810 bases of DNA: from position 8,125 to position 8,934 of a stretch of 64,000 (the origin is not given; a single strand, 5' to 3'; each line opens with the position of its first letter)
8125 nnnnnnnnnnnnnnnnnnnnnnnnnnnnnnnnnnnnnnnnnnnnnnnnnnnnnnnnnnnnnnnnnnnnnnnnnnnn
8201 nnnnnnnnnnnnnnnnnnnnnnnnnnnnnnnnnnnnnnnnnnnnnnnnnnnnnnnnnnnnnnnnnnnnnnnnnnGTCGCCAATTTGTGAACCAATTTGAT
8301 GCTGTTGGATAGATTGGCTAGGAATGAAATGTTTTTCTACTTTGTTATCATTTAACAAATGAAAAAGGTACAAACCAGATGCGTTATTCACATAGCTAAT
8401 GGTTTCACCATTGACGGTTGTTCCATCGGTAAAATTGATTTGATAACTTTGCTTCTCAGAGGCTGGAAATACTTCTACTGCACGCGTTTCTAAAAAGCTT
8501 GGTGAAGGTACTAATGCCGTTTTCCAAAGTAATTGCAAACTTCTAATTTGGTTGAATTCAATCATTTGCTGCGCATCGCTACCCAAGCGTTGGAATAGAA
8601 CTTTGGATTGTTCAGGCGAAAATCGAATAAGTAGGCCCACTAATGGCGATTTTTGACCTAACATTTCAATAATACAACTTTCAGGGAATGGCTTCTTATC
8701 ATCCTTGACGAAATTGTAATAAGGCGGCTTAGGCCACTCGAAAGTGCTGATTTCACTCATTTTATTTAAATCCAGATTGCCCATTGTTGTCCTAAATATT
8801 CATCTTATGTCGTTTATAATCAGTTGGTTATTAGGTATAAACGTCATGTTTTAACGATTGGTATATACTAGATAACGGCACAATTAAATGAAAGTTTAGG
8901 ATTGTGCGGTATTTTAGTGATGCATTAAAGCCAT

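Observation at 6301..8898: Orphan secretion-type ATPase with four tandem MshEN-like repeats, an unassigned N-domain and a FliA-type promoter, beside the stator genes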

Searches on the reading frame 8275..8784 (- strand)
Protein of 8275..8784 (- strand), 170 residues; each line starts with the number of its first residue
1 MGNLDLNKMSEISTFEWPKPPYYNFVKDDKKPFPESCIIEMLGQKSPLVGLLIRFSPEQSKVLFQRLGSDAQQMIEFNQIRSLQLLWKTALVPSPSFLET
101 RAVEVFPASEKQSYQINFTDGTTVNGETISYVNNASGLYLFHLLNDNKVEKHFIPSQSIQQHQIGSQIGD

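Call 8: search_protein_families(library=pfam, proteins=[window:8275-8784:-], max_evalue=1)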
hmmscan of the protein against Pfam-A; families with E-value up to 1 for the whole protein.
window:8275-8784:- (170 aa): 2 families
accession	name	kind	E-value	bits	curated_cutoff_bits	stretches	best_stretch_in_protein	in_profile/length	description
PF18911.6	PKD_4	-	0.0048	17.3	27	1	110-144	33-67/85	PKD domain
PF17097.10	Kre28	-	0.043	13.3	27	1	69-116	256-302/365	Spindle pole body component Kre28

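Call 16: find_homologous_proteins(query=window:8275-8784:-, max_evalue=0.001)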
Query window:8275-8784:-: 14 candidates shared short words with the query, none scored E <= 0.001.
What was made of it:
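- Tried and rejected: Word-index search, N-domain alone: found nothing (call 16).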

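Call 31: search_protein_representatives(alignment_id=A1)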
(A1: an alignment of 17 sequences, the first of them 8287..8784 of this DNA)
Query: 17 sequences, 157 profile positions. Proteins with E-value up to 0.001 (for the whole library): 421; up to 1e-10: 193; up to 1e-30: 11. The best 150 are listed.
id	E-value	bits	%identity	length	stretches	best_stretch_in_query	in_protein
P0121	1.1e-58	213.4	-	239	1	4-156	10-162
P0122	1.4e-50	187.1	-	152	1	4-146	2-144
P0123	1.3e-47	177.5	-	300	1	3-157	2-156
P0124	5.9e-41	155.8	-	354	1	5-156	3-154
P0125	5.6e-40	152.7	-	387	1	3-155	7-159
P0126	6.2e-35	136.3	-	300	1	3-156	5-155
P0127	7.1e-35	136.1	-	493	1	6-156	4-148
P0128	1.9e-32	128.2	-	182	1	5-156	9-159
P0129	1.0e-31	125.8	-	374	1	8-155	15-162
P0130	2.5e-31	124.6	-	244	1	5-157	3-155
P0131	9.4e-31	122.7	-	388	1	4-156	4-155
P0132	1.6e-30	121.9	-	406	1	6-157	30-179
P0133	1.7e-30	121.9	-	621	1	4-156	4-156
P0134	2.4e-30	121.4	-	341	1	6-157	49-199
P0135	5.7e-30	120.1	-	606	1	7-156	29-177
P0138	9.0e-29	116.3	-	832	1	5-156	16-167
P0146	8.1e-26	106.7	-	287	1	7-156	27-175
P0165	1.9e-22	95.7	-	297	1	8-157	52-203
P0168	7.2e-22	93.8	-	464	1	5-153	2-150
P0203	5.3e-18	81.3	-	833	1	3-157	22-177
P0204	5.6e-18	81.2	-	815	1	3-156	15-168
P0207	8.8e-18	80.6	-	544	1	7-156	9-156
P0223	4.8e-16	74.9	-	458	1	6-155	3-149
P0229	1.4e-15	73.4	-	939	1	6-156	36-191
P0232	2.1e-15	72.8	-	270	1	6-156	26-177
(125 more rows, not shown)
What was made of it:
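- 8287..8784 (-): N-domain, residues 1-166: DUF6982, with an invariant WPxPPY (residues 17-22) followed by two small five-stranded beta-barrels (about 35-93 and 112-164). A profile search finds 421 clusters (call 31).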

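Call 33: predict_structure(alignment_id=A1)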
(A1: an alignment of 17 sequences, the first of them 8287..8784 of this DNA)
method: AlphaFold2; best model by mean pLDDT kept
length: 166 residues; sequences in the alignment: 17
mean_pLDDT: 85.9   pTM: 0.79
mean pLDDT of the five models: 85.9, 84.4, 84.2, 84.0, 83.7
residues with pLDDT >= 90: 108; 70-90: 29; 50-70: 18; < 50: 11
segments of 3 or more residues with pLDDT < 50: 1-11
pLDDT, mean of each block of 10 residues (from residue 1): 43 72 88 93 94 94 95 97 95 70 61 95 93 95 89 97 91
secondary structure, 60 per line:
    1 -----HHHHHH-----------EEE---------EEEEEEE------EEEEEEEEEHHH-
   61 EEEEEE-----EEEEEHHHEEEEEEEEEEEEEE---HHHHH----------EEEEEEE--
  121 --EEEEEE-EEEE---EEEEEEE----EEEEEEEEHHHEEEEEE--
elements in order: H6-11 E23-25 E35-41 E48-56 E61-66 E72-76 E80-93 H97-101 E112-118 E123-128 E130-133 E137-143 E148-155 E159-164
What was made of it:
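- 8287..8784 (-): AF2 model: pLDDT 85.9, pTM 0.79 (call 33).
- Checked: 'Two similar halves' holds structurally: the model shows two five-stranded barrels (call 33).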

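Call 36: fold_search(model_id=the predicted structure, library=pdb)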
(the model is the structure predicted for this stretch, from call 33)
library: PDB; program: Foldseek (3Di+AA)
matches with E <= 10: 998; with E <= 0.001: 0
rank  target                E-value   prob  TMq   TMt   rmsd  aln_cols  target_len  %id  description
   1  5udm_A                2.5e-03  0.89  0.23  0.18  17.3       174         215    9  Phage-associated cell wall hydrolase PlyPy from Streptococcus pyogenes, space group P6522 (released 2017-12-27)
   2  5udm_B                7.9e-03  0.72  0.22  0.17  17.4       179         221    8  Phage-associated cell wall hydrolase PlyPy from Streptococcus pyogenes, space group P6522 (released 2017-12-27)
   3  2f4n_C                1.4e-02  0.47  0.19  0.14  14.8       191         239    8  Crystal structure of protein MJ1651 from Methanococcus jannaschii DSM 2661, Pfam DUF62 (released 2005-12-06)
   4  5fjl                  1.7e-02  0.41  0.17  0.20  14.6       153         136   10  Crystal structure of raptor adenovirus 1 fibre head, wild-type form (released 2016-06-29)
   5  5udn_B                1.8e-02  0.60  0.22  0.17  17.4       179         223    7  Phage-associated cell wall hydrolase PlyPy from Streptococcus pyogenes, space group P3121 (released 2017-12-27)
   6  2lvm_MODEL_1_A        3.4e-02  0.77  0.22  0.28  13.0       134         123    9  Solution structure of human 53BP1 tandem Tudor domains in complex with a histone H4K20me2 peptide (released 2012-12-12)
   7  3mea_A                3.4e-02  0.44  0.20  0.21  13.6       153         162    8  Crystal structure of the SGF29 in complex with H3K4me3 (released 2010-04-28)
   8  2f4n_B                3.6e-02  0.35  0.19  0.15  14.9       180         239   10  Crystal structure of protein MJ1651 from Methanococcus jannaschii DSM 2661, Pfam DUF62 (released 2005-12-06)
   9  7yt9_B                3.8e-02  0.54  0.23  0.15  17.9       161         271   11  crystal structure of AGD1-4 of Arabidopsis AGDP3 (released 2022-10-12)
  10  6bhd_A                4.2e-02  0.72  0.24  0.20  12.7       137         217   12  Crystal structure of SETDB1 with a modified H3 peptide (released 2017-12-06)
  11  22uy_B                4.7e-02  0.35  0.20  0.15  17.0       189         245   10  S-adenosyl-L-methionine hydrolase(MJ1651) mutant-R89A (released 2026-03-18)
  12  9n8g_C                6.1e-02  0.47  0.21  0.11  14.8       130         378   12  In situ sheathed FlaA flagellar filament of Vibrio cholerae (released 2025-09-24)
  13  7yt9_A                6.4e-02  0.51  0.23  0.15  17.4       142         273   10  crystal structure of AGD1-4 of Arabidopsis AGDP3 (released 2022-10-12)
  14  7caj_A                6.8e-02  0.63  0.24  0.20  13.0       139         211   12  Crystal structure of SETDB1 Tudor domain in complexed with Compound 2. (released 2021-04-07)
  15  5c2z_A                6.8e-02  0.14  0.17  0.13  19.5       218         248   10  Molecular insights into the specificity of exfoliative toxins from Staphylococcus aureus (released 2016-04-27)
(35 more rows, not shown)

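Call 38: search_solved_structures(query=A1, max_evalue=10, show_alignments=2)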
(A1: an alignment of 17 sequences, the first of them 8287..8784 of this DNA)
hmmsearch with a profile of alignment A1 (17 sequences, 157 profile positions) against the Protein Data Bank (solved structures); distinct sequences matched with E-value up to 10: 9.
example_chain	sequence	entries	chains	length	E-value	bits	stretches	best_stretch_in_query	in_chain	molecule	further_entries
4a54_A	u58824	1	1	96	0.051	16.3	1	31-86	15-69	EDC3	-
4a53_A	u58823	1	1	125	0.089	15.5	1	31-86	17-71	EDC3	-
6zu5_SG0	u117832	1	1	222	0.11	15.2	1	57-110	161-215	eS6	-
24vi_B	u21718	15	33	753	0.25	14.1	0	10-42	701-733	Green fluorescent protein,Potassium voltage-gated channel subfamily KQT member 2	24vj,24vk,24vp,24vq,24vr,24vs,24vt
24vl_B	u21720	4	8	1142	1.1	12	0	10-42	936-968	Green fluorescent protein,Potassium voltage-gated channel subfamily KQT member 2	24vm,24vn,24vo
4anj_A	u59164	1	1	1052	1.4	11.7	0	107-151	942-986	UNCONVENTIONAL MYOSIN-VI, GREEN FLUORESCENT PROTEIN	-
3j79_V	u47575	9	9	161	1.7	11.3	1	39-94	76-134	60S ribosomal protein eL21 | 60S ribosomal protein L21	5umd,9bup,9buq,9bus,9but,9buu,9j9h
8tpu_AV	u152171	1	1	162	1.8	11.3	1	39-94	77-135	60S ribosomal protein L21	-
3jbn_AV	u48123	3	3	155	1.8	11.3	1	39-94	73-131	60S ribosomal protein eL21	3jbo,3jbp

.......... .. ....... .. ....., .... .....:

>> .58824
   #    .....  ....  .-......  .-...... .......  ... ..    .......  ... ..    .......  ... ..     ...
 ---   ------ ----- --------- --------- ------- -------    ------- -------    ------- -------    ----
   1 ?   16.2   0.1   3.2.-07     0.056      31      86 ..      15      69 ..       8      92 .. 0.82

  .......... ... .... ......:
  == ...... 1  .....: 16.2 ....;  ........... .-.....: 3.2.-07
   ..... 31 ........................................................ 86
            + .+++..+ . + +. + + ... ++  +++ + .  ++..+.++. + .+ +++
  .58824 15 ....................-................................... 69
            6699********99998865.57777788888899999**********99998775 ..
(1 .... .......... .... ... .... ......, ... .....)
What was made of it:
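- Tried and rejected: The profile against PDB sequences gave only an LSm/EDC3 hint at E 0.05 (call 38).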

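Call 43: find_encoding_contigs(protein=P0203, flank=8000, max_places=3)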
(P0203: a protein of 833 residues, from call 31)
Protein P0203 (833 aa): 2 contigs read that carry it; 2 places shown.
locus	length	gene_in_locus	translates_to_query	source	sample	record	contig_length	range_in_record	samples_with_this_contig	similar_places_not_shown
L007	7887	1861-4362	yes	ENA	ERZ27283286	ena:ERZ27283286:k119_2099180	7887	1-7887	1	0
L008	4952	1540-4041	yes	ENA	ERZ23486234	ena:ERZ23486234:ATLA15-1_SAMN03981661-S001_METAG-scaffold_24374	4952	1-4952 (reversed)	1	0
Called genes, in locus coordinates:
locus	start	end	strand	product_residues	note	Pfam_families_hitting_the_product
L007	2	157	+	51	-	?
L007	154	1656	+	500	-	PF04293:SpoVR, PF24755:SpoVR_C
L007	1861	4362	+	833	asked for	PF05157:MshEN, PF00437:T2SSE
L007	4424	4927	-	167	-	PF01794:Ferric_reduct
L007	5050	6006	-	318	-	PF00174:Oxidored_molyb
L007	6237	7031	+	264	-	PF01738:DLH, PF00561:Abhydrolase_1 (faint), PF12146:Hydrolase_4 (faint), PF12697:Abhydrolase_6 (faint), PF08840:BAAT_C (faint), PF00326:Peptidase_S9 (weak)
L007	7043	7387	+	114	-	-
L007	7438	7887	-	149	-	?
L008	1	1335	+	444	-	?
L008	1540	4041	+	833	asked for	PF05157:MshEN, PF00437:T2SSE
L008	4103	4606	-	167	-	PF01794:Ferric_reduct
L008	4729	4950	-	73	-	?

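Call 44: find_encoding_contigs(protein=P0138, flank=8000, max_places=3)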
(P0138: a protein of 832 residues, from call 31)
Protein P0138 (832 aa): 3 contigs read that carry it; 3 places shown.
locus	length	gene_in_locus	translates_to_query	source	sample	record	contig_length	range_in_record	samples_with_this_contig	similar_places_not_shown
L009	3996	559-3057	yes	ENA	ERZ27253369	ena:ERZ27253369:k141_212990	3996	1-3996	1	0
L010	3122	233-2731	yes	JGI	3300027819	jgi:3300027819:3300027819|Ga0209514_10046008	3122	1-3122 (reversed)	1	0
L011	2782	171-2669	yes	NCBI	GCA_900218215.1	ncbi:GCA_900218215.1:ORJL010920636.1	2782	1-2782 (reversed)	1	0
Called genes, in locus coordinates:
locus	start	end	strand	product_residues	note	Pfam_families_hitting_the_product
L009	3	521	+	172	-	?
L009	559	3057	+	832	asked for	PF05157:MshEN, PF00437:T2SSE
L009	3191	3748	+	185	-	PF06240:COXG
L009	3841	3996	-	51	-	?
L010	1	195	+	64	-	?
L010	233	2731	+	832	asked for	PF05157:MshEN, PF00437:T2SSE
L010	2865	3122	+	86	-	?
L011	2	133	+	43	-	?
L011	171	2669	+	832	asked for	PF05157:MshEN, PF00437:T2SSE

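Call 56: search_protein_families(library=pfam, alignment_id=A1, max_evalue=1)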
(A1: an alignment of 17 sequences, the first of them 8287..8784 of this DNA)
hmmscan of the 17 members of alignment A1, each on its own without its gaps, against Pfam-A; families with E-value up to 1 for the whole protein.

A. member 1, window:8287-8784:- (166 aa): 2 families
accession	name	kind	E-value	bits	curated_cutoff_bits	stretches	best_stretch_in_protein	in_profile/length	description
PF18911.6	PKD_4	-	0.0047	17.4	27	1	110-144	33-67/85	PKD domain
PF17097.10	Kre28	-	0.042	13.3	27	1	69-116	256-302/365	Spindle pole body component Kre28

B. families by the number of members that match (of 17 scanned): 11 families
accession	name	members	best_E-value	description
PF22478.1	DUF6982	14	1.1e-08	Family of unknown function (DUF6982)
PF18911.6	PKD_4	3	0.00036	PKD domain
PF24135.1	DUF7402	1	0.04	Domain of unknown function (DUF7402)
PF17097.10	Kre28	1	0.042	Spindle pole body component Kre28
PF00801.26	PKD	1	0.044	PKD domain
PF23614.1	DUF7141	1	0.1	Domain of unknown function (DUF7141)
PF18979.5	DUF5715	1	0.13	Family of unknown function (DUF5715)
PF01938.26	TRAM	1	0.14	TRAM domain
PF16642.10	KCNQ2_u3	1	0.18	Unstructured region on Potassium channel subunit alpha KvLQT2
PF03632.21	Glyco_hydro_65m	1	0.23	Glycosyl hydrolase family 65 central catalytic domain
PF03231.18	Tospov_NS-S_N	1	0.29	Tospovirus non-structural protein NS-S-like, N-terminal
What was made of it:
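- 8287..8784 (-): 14 of 17 orthologous N-domains hit PF22478, best E 1.1e-8; the window copy itself gives no hit at E <= 1 (call 56).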

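Call 60: find_encoding_contigs(protein=P0229, flank=8000, max_places=2)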
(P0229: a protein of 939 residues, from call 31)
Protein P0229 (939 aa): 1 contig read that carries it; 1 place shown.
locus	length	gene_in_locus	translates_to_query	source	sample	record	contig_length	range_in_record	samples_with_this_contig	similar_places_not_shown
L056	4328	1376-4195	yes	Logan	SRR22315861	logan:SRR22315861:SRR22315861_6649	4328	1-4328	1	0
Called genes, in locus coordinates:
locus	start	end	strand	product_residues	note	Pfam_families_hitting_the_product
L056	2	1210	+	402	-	?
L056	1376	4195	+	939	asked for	PF05157:MshEN, PF00437:T2SSE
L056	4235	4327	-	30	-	?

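Call 61: find_encoding_contigs(protein=P0204, flank=8000, max_places=2)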
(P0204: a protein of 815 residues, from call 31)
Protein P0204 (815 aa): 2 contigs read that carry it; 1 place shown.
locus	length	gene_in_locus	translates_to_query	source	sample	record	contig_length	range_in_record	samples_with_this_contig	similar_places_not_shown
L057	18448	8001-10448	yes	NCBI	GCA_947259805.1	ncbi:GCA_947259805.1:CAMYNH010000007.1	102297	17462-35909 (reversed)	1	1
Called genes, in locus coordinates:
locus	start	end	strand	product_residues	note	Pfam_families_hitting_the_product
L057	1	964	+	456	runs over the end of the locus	PF00072:Response_reg, PF00158:Sigma54_activat, PF14532:Sigma54_activ_2, PF00004:AAA (faint), PF07728:AAA_5, PF25601:AAA_lid_14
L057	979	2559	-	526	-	PF00009:GTP_EFTU, PF01926:MMR_HSR1 (faint), PF22042:EF-G_D2, PF03144:GTP_EFTU_D2, PF16658:RF3_C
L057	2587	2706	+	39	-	-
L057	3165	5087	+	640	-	PF08298:AAA_PrkA, PF06798:PrkA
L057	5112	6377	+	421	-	PF04285:DUF444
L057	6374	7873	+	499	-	PF04293:SpoVR, PF24755:SpoVR_C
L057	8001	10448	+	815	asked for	PF05157:MshEN, PF00437:T2SSE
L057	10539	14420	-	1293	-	PF18076:FGAR-AT_N, PF18072:FGAR-AT_linker, PF02769:AIRS_C, PF22689:FGAR-AT_PurM_N-like, PF02769:AIRS_C, PF13507:GATase_5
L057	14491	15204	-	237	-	PF01259:SAICAR_synt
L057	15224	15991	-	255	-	PF23023:Anti-Pycsar_Apyc1, PF00753:Lactamase_B, PF12706:Lactamase_B_2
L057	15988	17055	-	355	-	PF06804:BamC_C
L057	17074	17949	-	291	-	PF00701:DHDPS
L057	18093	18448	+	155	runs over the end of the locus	PF08534:Redoxin, PF00578:AhpC-TSA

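Call 78: search_protein_families(library=pfam, proteins=[P0168, P0223, P0207, P0165, P0146, P0232], max_evalue=0.001)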
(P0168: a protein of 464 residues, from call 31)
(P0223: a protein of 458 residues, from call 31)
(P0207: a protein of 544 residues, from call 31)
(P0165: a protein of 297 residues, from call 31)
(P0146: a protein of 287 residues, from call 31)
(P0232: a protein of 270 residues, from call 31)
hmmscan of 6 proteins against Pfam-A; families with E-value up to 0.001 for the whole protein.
P0168 (464 aa): 6 families
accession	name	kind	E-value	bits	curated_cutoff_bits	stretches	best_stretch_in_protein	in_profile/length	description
PF12796.13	Ank_2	-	3e-38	130.7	27.3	3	333-401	22-88/90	Ankyrin repeats (3 copies)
PF00023.36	Ank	-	2.4e-36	122.2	21.1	4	372-402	1-31/33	Ankyrin repeat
PF13637.12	Ank_4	-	1.2e-32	111.6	22.7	4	383-426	7-50/50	Ankyrin repeats (many copies)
PF13606.12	Ank_3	-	8.4e-29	96.4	22.3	2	372-401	1-30/30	Ankyrin repeat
PF13857.12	Ank_5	-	4.8e-20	71.9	27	2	359-413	1-56/56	Ankyrin repeats (many copies)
PF24521.3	Ank_KRIT1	-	4.8e-07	30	80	0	317-395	28-107/149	KRIT1 ankyrin-repeats domain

P0223 (458 aa): 6 families
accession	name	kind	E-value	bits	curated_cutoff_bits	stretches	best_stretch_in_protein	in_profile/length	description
PF13637.12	Ank_4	-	7.3e-33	112.3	22.7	3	372-412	2-42/50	Ankyrin repeats (many copies)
PF12796.13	Ank_2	-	1.4e-31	109.3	27.3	2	274-362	3-88/90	Ankyrin repeats (3 copies)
PF00023.36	Ank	-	1.1e-30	104.3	21.1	3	334-362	2-30/33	Ankyrin repeat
PF13606.12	Ank_3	-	2.8e-28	94.8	22.3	3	334-362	2-30/30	Ankyrin repeat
PF13857.12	Ank_5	-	2.1e-22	79.4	27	3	357-407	5-56/56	Ankyrin repeats (many copies)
PF24521.3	Ank_KRIT1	-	2.1e-08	34.4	80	1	304-388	21-106/149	KRIT1 ankyrin-repeats domain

P0207 (544 aa): 2 families
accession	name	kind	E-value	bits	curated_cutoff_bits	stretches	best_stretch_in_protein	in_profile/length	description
PF00072.30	Response_reg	-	2.2e-27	95.8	30.2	1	419-529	1-110/111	Response regulator receiver domain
PF05157.20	MshEN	-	1.1e-16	61.1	23.1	1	272-351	1-81/90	MshEN domain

P0165 (297 aa): 1 family
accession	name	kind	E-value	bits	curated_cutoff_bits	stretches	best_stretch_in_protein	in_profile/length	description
PF22478.1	DUF6982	-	2.4e-05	24.9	24.5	1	78-201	10-132/134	Family of unknown function (DUF6982)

P0146 (287 aa): 0 families

P0232 (270 aa): 1 family
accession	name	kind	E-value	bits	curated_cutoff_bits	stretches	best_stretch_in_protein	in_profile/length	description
PF22478.1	DUF6982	-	0.00011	22.8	24.5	1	119-175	72-131/134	Family of unknown function (DUF6982)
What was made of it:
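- The DUF6982-MshEN module is also fused to a REC domain in place of the ATPase (P0207), and DUF6982 is fused to ankyrin repeats (P0168, P0223) (call 78).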
